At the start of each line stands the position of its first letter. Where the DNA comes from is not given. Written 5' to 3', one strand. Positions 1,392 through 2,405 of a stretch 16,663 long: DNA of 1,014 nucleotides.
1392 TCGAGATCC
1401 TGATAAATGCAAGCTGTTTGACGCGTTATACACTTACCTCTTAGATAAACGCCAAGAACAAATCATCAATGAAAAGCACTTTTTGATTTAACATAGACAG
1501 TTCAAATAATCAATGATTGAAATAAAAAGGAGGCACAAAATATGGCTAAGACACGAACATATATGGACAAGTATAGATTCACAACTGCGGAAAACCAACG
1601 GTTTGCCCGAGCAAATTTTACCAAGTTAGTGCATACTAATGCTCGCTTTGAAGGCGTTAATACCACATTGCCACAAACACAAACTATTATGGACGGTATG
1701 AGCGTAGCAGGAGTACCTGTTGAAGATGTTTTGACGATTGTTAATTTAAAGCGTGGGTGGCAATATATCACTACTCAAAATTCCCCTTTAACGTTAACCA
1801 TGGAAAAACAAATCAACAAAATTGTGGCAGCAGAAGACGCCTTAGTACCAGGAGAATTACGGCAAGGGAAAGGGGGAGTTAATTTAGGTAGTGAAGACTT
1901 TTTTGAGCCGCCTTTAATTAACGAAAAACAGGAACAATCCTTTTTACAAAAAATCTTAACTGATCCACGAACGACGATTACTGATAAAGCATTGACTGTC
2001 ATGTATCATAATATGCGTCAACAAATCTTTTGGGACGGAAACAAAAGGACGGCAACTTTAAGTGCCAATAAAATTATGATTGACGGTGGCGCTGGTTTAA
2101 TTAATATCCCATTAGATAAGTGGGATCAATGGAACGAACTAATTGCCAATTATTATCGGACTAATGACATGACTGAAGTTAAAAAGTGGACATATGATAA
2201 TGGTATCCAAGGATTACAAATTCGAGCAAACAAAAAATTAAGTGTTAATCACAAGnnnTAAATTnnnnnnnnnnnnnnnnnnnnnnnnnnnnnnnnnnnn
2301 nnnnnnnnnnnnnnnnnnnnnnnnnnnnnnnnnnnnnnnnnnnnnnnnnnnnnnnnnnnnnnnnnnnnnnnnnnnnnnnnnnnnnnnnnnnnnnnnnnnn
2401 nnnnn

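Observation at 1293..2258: Homopolymer-broken small ORF upstream of a Doc-like protein lacking the catalytic histidine: a possibly decayed toxin-antitoxin-like pair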

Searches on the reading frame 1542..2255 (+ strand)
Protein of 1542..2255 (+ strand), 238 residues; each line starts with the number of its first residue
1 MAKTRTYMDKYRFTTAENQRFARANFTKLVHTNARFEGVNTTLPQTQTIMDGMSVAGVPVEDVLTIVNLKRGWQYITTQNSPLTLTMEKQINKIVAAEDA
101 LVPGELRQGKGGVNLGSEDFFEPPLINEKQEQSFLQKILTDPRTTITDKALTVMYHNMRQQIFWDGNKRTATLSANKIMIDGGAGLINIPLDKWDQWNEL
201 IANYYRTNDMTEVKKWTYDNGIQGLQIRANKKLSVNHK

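Call 3: search_protein_families(library=pfam, proteins=[window:1542-2255:+], max_evalue=1)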
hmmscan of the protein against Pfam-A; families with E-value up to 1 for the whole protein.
window:1542-2255:+ (238 aa): 2 families
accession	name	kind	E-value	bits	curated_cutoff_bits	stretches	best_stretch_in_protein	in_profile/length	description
PF02661.23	Fic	-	2e-05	25.8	24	1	127-178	38-92/93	Fic/DOC family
PF00213.23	OSCP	-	0.16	12.5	22.3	1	118-165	40-87/172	ATP synthase delta (OSCP) subunit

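Call 4: search_protein_families(library=ncbifam, proteins=[window:1542-2255:+], max_evalue=1)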
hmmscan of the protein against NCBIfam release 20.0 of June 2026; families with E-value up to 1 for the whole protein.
window:1542-2255:+ (238 aa): 2 families
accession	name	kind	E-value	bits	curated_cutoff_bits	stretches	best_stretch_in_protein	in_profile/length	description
TIGR01550.1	DOC_P1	subfamily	0.00054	20.1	38.65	1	128-186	34-91/122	type II toxin-antitoxin system death-on-curing family toxin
NF000441.2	blaMUS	exception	0.025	14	540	1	171-216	45-89/246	MUS family subclass B1 metallo-beta-lactamase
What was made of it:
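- On Doc toxins (TIGR01550, phage P1 type): 20.1 bits against a cut-off of 38.65 (call 4).
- The TIGR01550 Doc profile gives a weak match (E = 5e-4, call 4). The Doc profile score is below its cut-off (20.1 against 38.65, call 4).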

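Call 12: find_homologous_proteins(query=window:1542-2255:+)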
Query window:1542-2255:+ (238 aa): 882 proteins with E <= 0.001 among 1336 candidates; the best 120 are listed.
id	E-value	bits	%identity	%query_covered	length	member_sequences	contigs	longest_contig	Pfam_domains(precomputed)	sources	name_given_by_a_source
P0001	1.3e-149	514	96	100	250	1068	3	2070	-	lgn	-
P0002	2.1e-149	513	96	100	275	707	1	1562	-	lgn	-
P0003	2.7e-142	490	95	100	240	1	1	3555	PF02661.24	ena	-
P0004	6.4e-132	456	84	100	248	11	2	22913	PF02661.24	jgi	jgi:hypothetical protein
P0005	1.5e-129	449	82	98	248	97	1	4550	PF02661.24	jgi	-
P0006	4.7e-128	444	80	100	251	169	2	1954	PF02661.24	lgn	-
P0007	3.5e-126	438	83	97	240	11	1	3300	-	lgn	-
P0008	1.5e-125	435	81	97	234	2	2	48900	-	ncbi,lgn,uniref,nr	ncbi:Fic family protein [Lentilactobacillus farraginis]|uniref:Fido domain-containing protein n=1 Ta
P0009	3.8e-125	434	85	93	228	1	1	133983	-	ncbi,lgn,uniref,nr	ncbi:hypothetical protein [Liquorilactobacillus capillatus]|uniref:Fido domain-containing protein n=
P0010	2.0e-124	432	82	97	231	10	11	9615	PF02661.24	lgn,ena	-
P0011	3.0e-124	431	82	96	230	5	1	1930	PF02661.24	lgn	-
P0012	5.7e-123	427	80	97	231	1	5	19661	PF02661.24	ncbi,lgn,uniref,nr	ncbi:Fic family protein [Pediococcus pentosaceus]|uniref:Fido domain-containing protein n=1 Tax=Pedi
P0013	1.6e-122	426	80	93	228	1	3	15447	-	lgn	-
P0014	2.7e-122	425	79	97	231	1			PF02661.24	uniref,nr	uniref:OrfB n=1 Tax=Pediococcus pentosaceus TaxID=1255 RepID=Q9RH49_PEDPE|nr:Fic family protein [Ped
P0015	4.1e-118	411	77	97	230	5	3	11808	PF02661.24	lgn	-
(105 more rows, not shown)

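Call 25: search_solved_structures(query=A1, max_evalue=1, show_alignments=3)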
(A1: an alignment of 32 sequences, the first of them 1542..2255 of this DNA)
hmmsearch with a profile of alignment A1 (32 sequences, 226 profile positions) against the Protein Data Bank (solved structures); distinct sequences matched with E-value up to 1: 12.
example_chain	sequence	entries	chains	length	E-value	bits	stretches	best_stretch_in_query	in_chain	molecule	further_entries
5jj6_A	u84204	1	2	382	3.7e-09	40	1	12-189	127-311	Adenosine monophosphate-protein transferase FICD homolog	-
5jj7_A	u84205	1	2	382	3.7e-08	36.8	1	12-189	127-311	Adenosine monophosphate-protein transferase FICD homolog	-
6i7i_A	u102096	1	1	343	3.2e-05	27.1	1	15-184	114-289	Adenosine monophosphate-protein transferase FICD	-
6i7h_A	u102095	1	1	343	4.4e-05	26.7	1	15-184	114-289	Adenosine monophosphate-protein transferase FICD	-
6i7g_A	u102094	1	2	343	6.2e-05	26.2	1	15-184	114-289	Adenosine monophosphate-protein transferase FICD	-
4u04_A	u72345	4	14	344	6.2e-05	26.2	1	15-184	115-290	Adenosine monophosphate-protein transferase FICD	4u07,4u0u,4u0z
6i7j_A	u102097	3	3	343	0.00046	23.4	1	15-184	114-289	Adenosine monophosphate-protein transferase FICD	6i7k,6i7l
9yz5_A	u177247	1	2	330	0.00053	23.2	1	15-184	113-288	Protein adenylyltransferase FICD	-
4u0s_A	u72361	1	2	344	0.00059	23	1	15-184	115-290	Adenosine monophosphate-protein transferase FICD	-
7b7z_A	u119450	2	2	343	0.00062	23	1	15-184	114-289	Protein adenylyltransferase FICD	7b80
6zmd_B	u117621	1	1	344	0.0044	20.2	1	15-184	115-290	Protein adenylyltransferase FICD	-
3cuc_A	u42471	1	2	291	0.11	15.7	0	11-184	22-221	Protein of unknown function with a Fic domain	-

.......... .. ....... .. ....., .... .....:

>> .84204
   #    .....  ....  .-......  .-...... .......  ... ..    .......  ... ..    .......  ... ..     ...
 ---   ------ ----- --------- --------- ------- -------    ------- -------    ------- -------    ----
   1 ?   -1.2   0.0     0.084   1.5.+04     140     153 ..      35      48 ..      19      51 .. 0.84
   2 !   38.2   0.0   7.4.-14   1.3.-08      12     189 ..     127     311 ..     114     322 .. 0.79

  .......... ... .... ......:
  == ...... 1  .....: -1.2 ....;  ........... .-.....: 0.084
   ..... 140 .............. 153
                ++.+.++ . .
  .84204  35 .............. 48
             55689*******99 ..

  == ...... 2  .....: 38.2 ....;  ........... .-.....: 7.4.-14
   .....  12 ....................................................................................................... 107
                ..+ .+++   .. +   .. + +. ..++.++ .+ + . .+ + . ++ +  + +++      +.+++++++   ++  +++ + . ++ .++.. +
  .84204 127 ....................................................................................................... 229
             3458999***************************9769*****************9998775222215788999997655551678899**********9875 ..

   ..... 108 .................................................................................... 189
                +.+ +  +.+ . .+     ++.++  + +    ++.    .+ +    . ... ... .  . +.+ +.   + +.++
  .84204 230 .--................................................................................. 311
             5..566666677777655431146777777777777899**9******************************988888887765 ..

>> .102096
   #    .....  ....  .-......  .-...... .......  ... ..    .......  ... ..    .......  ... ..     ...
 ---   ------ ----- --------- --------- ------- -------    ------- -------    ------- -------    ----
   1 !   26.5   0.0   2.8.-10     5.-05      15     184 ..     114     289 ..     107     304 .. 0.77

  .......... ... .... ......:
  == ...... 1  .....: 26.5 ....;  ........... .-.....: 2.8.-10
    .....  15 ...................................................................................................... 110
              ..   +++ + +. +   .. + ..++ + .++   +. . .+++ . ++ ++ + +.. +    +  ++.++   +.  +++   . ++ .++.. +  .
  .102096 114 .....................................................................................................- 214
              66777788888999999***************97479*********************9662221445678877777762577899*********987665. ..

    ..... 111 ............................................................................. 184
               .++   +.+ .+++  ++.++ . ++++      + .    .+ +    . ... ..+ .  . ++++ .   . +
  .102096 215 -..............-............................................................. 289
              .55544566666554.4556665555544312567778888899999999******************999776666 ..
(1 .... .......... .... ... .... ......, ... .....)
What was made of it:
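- On Fic/Fido superfamily: A PDB profile search hits FICD at E = 4e-9 (call 25).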

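Call 26: find_related_loci(query=A1, collection=genome_contigs, flank=4000)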
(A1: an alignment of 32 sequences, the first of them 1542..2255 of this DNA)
Query A1 (238 aa) in genome_contigs; peptide patterns used: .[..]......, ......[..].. (x = any residue, [..] = any of these).
600 stretches matched a pattern (row limit reached: there are more); 569 encode a relative of the query (tblastn E <= 1e-3); the best 80 are kept; 80 distinct loci.
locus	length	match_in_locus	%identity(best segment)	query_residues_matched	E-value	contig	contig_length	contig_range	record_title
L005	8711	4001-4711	98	1-237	9e-160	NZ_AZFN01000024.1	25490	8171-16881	Limosilactobacillus gastricus DSM 16045 Scaffold24, whole genome shotgun sequence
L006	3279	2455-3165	95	1-237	4e-163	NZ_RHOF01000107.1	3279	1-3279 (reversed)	Loigolactobacillus jiayinensis strain 257-1 contig107, whole genome shotgun sequence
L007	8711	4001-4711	95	1-237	9e-156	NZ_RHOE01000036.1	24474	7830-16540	Loigolactobacillus zhaoyuanensis strain 187-3 contig36, whole genome shotgun sequence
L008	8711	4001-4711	94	1-237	4e-155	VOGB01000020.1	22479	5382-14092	MAG: Candidatus Pseudoramibacter fermentans isolate EUB1.1 Bin_02_19, whole genome shotgun sequence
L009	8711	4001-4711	95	1-237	5e-155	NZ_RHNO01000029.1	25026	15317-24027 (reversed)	Levilactobacillus yonginensis strain JCM 18023 contig29, whole genome shotgun sequence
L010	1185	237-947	95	1-237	1e-170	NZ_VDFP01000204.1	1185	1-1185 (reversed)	Companilactobacillus halodurans strain TMW 1.2172 seq206, whole genome shotgun sequence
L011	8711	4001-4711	95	1-237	6e-155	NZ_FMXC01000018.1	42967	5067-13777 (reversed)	Lactobacillus kefiranofaciens strain ATCC 43761, whole genome shotgun sequence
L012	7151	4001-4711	95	1-237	5e-155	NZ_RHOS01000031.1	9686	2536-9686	Companilactobacillus keshanensis strain 33-7 contig31, whole genome shotgun sequence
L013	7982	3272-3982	94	1-237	1e-154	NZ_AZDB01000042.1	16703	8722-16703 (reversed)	Companilactobacillus crustorum JCM 15951 Scaffold42, whole genome shotgun sequence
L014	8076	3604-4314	95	1-237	2e-154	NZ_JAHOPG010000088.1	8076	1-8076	Lentilactobacillus dabitei strain IMAU80584 Scaffold88, whole genome shotgun sequence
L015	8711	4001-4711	94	1-237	7e-154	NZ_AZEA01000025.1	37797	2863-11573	Lentilactobacillus sunkii DSM 19904 Scaffold25, whole genome shotgun sequence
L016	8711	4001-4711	93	1-237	2e-153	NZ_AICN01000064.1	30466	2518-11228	Limosilactobacillus gastricus PS3 contig00081, whole genome shotgun sequence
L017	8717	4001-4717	94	1-238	3e-153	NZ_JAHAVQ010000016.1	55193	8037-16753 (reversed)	Liquorilactobacillus sicerae strain CUPV261 NODE_16_length_55193_cov_117.391694, whole genome shotgun sequence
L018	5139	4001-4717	93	1-238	1e-153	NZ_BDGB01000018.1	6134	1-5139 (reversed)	Lentilactobacillus parakefiri strain JCM 8573, whole genome shotgun sequence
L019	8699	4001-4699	95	1-233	8e-153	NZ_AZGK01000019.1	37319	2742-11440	Lentilactobacillus parabuchneri DSM 5707 = NBRC 107865 strain DSM 5707 Scaffold19, whole genome shotgun sequence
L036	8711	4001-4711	85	1-237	2e-140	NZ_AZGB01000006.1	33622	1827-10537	Liquorilactobacillus ghanensis DSM 18630 NODE_12, whole genome shotgun sequence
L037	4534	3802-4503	83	1-234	4e-139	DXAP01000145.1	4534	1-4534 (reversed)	MAG TPA_asm: Candidatus Ligilactobacillus excrementavium isolate 2259 CHK96__C143972_L4534_SAMEA104467322, whole genome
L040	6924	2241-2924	83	1-228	6e-133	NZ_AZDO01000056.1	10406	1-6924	Companilactobacillus futsaii JCM 17355 NODE_87, whole genome shotgun sequence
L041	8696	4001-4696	81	1-232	4e-132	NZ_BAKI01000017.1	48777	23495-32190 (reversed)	Lentilactobacillus farraginis DSM 18382 = JCM 14108, whole genome shotgun sequence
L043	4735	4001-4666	85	7-228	2e-131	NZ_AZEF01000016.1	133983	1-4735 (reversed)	Liquorilactobacillus capillatus DSM 19910 NODE_27, whole genome shotgun sequence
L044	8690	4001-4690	80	1-230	3e-125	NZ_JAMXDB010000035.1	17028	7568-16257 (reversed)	Weissella fangxianensis strain HBUAS51963 NODE_35_length_17028, whole genome shotgun sequence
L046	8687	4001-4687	78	1-229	5e-124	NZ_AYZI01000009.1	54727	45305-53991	Fructilactobacillus florum DSM 22689 = JCM 16035 strain DSM 22689 Scaffold9, whole genome shotgun sequence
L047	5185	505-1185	77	1-228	3e-121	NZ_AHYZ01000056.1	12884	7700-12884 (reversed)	Liquorilactobacillus vini DSM 20605 contig00063, whole genome shotgun sequence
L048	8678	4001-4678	69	4-229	4e-111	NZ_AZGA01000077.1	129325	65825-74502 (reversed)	Agrilactobacillus composti DSM 18527 = JCM 14202 strain DSM 18527 NODE_150, whole genome shotgun sequence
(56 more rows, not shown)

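Call 29: predict_structure(alignment_id=A1)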
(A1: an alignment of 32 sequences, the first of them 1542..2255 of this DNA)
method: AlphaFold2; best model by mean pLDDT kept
length: 238 residues; sequences in the alignment: 32
mean_pLDDT: 91.1   pTM: 0.89
mean pLDDT of the five models: 91.1, 90.9, 90.5, 89.8, 89.6
residues with pLDDT >= 90: 193; 70-90: 29; 50-70: 8; < 50: 8
segments of 3 or more residues with pLDDT < 50: 1-4, 236-238
pLDDT, mean of each block of 10 residues (from residue 1): 65 93 96 94 97 95 97 97 98 93 89 80 92 97 95 97 93 98 96 94 95 97 82 47
secondary structure, 60 per line:
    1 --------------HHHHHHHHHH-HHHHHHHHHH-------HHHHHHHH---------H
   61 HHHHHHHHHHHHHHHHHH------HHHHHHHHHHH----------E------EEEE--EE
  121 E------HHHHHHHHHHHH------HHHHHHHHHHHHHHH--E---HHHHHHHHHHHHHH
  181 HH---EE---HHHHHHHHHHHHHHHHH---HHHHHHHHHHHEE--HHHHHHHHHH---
elements in order: H15-24 H26-35 H43-50 H60-78 H85-95 E113-116 E119-121 H128-139 H146-160 H167-182 H191-207 H211-221 H226-235
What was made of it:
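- On Fic/Fido superfamily: The AF2 model has pLDDT 91 (call 29).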

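Call 30: search_protein_representatives(alignment_id=A1)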
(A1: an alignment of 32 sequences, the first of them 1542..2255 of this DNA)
Query: 32 sequences, 226 profile positions. Proteins with E-value up to 0.001 (for the whole library): 1810; up to 1e-10: 822; up to 1e-30: 127. The best 150 are listed.
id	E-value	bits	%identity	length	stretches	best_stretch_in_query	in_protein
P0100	4.2e-104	363.7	-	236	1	1-223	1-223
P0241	1.2e-79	283.7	-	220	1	1-219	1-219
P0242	2.4e-68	246.8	-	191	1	2-179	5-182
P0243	3.5e-68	246.2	-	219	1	2-217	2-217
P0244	7.5e-68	245.1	-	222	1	2-221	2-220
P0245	2.1e-67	243.7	-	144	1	83-223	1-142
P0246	8.0e-67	241.8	-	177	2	122-224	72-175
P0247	2.8e-65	236.7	-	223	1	3-219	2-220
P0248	3.1e-63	230.0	-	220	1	2-222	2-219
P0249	9.3e-61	221.9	-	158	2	1-112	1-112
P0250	6.2e-59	216.0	-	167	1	101-225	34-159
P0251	7.3e-57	209.2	-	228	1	2-222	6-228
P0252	3.2e-56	207.1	-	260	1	3-221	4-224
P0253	1.8e-55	204.7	-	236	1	4-224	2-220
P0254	3.4e-54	200.5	-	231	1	2-221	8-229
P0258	8.2e-51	189.4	-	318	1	4-223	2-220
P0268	1.5e-46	175.4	-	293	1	4-220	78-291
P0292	4.2e-42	160.9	-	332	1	4-222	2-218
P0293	5.2e-42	160.6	-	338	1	2-222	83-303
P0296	1.7e-40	155.7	-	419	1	7-222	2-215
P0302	4.6e-39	151.0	-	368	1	2-218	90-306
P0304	1.0e-38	149.9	-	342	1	3-223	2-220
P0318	2.9e-37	145.1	-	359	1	7-223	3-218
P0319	3.9e-37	144.7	-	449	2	2-220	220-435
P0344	5.5e-34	134.4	-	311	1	14-209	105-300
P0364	3.1e-31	125.4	-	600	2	13-203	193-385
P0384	1.5e-28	116.6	-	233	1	14-220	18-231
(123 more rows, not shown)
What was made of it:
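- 1810 representative clusters match the profile (call 30).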
